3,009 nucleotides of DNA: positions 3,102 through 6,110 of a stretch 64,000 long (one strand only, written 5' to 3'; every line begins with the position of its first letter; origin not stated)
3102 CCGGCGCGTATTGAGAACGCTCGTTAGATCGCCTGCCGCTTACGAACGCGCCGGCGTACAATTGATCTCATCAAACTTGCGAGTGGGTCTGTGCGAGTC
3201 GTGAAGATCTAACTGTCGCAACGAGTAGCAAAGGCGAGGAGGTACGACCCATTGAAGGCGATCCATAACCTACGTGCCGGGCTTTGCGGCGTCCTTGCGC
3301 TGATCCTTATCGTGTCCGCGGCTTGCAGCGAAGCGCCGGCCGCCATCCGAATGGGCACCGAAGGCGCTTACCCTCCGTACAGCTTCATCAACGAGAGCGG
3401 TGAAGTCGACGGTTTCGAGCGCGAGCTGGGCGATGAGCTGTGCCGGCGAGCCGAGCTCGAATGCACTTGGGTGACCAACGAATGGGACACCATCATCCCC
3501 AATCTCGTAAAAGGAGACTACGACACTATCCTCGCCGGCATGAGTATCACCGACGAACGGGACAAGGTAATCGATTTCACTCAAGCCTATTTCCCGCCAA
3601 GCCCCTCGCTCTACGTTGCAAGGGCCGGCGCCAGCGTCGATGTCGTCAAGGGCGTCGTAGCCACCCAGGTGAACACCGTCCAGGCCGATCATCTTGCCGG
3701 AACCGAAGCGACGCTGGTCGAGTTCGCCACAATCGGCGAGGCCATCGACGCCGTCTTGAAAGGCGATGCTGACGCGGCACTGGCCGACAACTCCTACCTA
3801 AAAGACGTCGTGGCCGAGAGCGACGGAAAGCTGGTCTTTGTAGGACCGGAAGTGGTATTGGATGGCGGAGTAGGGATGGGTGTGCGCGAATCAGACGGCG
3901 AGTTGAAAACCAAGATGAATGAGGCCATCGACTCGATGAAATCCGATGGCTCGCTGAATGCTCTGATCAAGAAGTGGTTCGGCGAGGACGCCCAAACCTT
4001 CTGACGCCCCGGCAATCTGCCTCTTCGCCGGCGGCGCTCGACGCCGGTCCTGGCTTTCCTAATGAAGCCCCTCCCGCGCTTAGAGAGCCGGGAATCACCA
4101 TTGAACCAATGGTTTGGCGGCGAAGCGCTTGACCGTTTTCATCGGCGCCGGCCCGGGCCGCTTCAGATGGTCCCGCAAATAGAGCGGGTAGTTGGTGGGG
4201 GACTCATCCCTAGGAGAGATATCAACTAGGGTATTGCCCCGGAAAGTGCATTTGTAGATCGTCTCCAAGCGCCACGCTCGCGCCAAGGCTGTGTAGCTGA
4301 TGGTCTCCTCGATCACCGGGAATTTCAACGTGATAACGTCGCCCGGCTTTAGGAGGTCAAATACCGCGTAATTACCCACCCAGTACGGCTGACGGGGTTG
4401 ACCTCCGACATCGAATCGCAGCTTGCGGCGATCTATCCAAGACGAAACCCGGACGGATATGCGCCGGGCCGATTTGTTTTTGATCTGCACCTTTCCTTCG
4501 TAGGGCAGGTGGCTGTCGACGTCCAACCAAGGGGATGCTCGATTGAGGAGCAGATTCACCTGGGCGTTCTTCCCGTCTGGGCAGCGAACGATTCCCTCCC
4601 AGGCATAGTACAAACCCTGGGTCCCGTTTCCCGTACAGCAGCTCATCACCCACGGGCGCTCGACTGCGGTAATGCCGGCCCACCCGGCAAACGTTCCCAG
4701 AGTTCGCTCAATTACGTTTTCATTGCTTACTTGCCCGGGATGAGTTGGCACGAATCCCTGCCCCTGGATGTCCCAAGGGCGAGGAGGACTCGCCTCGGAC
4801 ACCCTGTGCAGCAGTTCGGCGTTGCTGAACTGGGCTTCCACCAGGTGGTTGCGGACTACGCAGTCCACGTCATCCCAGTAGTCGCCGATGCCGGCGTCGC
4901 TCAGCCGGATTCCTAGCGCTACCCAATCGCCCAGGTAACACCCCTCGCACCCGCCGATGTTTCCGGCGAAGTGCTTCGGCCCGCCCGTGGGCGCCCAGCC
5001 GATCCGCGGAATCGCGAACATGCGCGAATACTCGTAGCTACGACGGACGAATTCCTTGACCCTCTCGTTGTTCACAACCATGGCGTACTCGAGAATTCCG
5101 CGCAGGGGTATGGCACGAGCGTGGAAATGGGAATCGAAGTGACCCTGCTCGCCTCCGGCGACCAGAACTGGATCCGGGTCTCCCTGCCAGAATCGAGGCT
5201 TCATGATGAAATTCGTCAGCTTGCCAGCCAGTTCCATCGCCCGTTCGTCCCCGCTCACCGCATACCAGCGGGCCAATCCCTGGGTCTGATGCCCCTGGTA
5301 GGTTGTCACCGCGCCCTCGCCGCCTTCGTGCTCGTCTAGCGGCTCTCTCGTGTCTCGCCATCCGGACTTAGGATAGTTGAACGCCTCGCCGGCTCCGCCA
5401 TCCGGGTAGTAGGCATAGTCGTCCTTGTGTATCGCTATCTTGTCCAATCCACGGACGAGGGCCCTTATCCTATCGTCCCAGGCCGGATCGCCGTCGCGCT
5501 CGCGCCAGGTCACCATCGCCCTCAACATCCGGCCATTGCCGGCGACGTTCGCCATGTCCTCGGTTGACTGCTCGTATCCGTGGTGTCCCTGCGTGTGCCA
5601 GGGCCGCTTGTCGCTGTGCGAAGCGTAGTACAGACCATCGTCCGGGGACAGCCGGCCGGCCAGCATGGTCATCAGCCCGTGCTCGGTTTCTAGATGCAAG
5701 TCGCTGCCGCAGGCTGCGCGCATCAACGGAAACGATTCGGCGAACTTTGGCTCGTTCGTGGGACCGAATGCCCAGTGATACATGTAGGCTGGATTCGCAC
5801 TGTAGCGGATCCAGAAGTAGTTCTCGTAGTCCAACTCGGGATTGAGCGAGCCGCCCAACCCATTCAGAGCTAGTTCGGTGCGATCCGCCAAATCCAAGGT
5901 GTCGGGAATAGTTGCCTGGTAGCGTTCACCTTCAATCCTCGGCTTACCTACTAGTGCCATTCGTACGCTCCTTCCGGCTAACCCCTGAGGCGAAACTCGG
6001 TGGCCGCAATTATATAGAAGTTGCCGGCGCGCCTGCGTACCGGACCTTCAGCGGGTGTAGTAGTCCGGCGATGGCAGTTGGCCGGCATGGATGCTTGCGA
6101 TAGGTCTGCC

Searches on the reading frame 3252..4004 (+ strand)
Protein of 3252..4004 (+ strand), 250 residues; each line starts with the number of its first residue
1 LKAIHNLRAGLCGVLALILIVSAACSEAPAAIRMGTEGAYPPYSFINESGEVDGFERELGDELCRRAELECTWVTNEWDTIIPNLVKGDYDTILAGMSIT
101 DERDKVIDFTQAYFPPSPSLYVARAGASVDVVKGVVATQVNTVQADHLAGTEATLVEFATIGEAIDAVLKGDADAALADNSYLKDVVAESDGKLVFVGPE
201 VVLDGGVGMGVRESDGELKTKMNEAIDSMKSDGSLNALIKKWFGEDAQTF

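Call 5: search_protein_families(library=pfam, proteins=[window:3252-4004:+], max_evalue=0.01)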
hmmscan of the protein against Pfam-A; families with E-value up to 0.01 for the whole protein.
window:3252-4004:+ (250 aa): 2 families
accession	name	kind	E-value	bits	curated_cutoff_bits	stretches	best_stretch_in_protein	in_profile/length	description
PF00497.25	SBP_bac_3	-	1.8e-37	128.5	26.4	1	32-245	1-132/132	Bacterial extracellular solute-binding proteins, family 3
PF10613.14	Lig_chan-Glu_bd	-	1.9e-07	31.6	30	1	74-114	63-103/115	Ligated ion channel L-glutamate- and glycine-binding site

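Call 27: search_protein_families(library=ncbifam, proteins=[window:3252-4004:+], max_evalue=0.01)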
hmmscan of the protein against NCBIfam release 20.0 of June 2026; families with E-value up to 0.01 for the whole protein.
window:3252-4004:+ (250 aa): 13 families
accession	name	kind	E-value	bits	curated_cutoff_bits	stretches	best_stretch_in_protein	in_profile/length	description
TIGR01096.1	3A0103s03R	subfamily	2.6e-46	158.2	256.35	1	14-243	7-250/250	lysine/arginine/ornithine ABC transporter substrate-binding protein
NF041764.1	ArtI_Ecoli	equivalog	6.5e-32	110.8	522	1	17-243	7-241/243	arginine ABC transporter substrate-binding protein ArtI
NF011583.0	PRK15007.1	subfamily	7.4e-31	107.3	358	1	16-243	8-241/243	arginine ABC transporter substrate-binding protein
NF011965.0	PRK15437.1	equivalog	9.3e-31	107.3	459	1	13-246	10-256/260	histidine ABC transporter substrate-binding protein HisJ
NF011586.0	PRK15010.1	equivalog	1.1e-28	100.5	440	1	16-244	7-254/260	lysine/arginine/ornithine ABC transporter substrate-binding protein ArgT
NF041765.1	ArtJ_Ecoli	equivalog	7.8e-26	91.1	510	1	14-244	5-242/243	arginine ABC transporter substrate-binding protein ArtJ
NF008426.0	PRK11260.1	equivalog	1.1e-25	90.4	312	2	30-113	41-124/266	cystine ABC transporter substrate-binding protein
NF007029.0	PRK09495.1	equivalog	4.7e-24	85.5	303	1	15-246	10-246/248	glutamine ABC transporter substrate-binding protein GlnH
NF052427.1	StpK7MSMEG_1200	equivalog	5.5e-12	45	900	1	34-243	366-585/601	serine/threonine protein kinase StpK7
TIGR02995.1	ectoine_ehuB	equivalog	4.2e-10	39.3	190.9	1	32-241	35-258/275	ectoine/hydroxyectoine ABC transporter substrate-binding protein EhuB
TIGR04262.1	orph_peri_GRRM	subfamily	1.6e-07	30.9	190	1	57-247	35-232/257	extracellular substrate binding-like orphan protein GrrP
NF008112.0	PRK10859.1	equivalog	2e-07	29.9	354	1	32-245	45-267/483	membrane-bound lytic murein transglycosylase MltF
NF008885.0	PRK11917.1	equivalog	6.4e-05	22.6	373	1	35-127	43-139/259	bifunctional adhesin/ABC transporter aspartate/glutamate-binding protein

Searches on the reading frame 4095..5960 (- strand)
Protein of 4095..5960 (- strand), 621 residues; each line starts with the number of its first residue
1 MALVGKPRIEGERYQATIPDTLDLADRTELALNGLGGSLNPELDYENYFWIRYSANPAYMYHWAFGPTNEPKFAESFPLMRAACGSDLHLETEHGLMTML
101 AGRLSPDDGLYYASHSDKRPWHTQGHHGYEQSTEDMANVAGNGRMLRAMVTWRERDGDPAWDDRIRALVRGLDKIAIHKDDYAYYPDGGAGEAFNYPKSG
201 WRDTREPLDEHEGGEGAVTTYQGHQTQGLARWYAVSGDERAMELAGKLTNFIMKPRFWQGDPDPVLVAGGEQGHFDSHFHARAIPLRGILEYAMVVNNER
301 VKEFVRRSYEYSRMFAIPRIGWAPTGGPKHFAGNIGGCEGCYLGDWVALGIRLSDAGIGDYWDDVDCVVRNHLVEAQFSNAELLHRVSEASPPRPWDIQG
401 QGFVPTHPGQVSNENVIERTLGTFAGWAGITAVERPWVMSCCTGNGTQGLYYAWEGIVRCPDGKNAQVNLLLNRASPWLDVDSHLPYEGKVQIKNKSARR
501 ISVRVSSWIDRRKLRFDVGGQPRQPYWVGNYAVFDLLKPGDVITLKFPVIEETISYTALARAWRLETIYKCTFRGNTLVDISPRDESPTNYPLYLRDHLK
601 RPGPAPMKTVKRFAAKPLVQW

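Call 5: search_protein_families(library=pfam, proteins=[window:4095-5960:-], max_evalue=0.01)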
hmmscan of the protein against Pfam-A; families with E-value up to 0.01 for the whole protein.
window:4095-5960:- (621 aa): 0 families

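Call 27: search_protein_families(library=ncbifam, proteins=[window:4095-5960:-], max_evalue=0.01)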
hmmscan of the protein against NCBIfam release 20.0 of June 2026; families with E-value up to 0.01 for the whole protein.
window:4095-5960:- (621 aa): 0 families

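Call 76: search_solved_structures(query=window:4095-5960:-, max_evalue=1)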
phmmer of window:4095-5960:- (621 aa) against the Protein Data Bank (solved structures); distinct sequences matched with E-value up to 1: 0.

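Call 81: search_protein_families(library=pfam, proteins=[window:4095-5960:-], max_evalue=10)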
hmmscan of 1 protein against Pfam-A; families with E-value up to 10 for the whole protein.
window:4095-5960:- (621 aa): 2 families
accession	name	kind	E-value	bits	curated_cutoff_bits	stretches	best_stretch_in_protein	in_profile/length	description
PF20736.2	Glyco_hydro127M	-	0.024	15.2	24.2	1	479-548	21-94/95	Beta-L-arabinofuranosidase, GH127 middle domain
PF07944.18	Beta-AFase-like_GH127_cat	-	0.082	12.3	24.9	1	143-252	61-157/376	Beta-L-arabinofuranosidase, GH127 catalytic domain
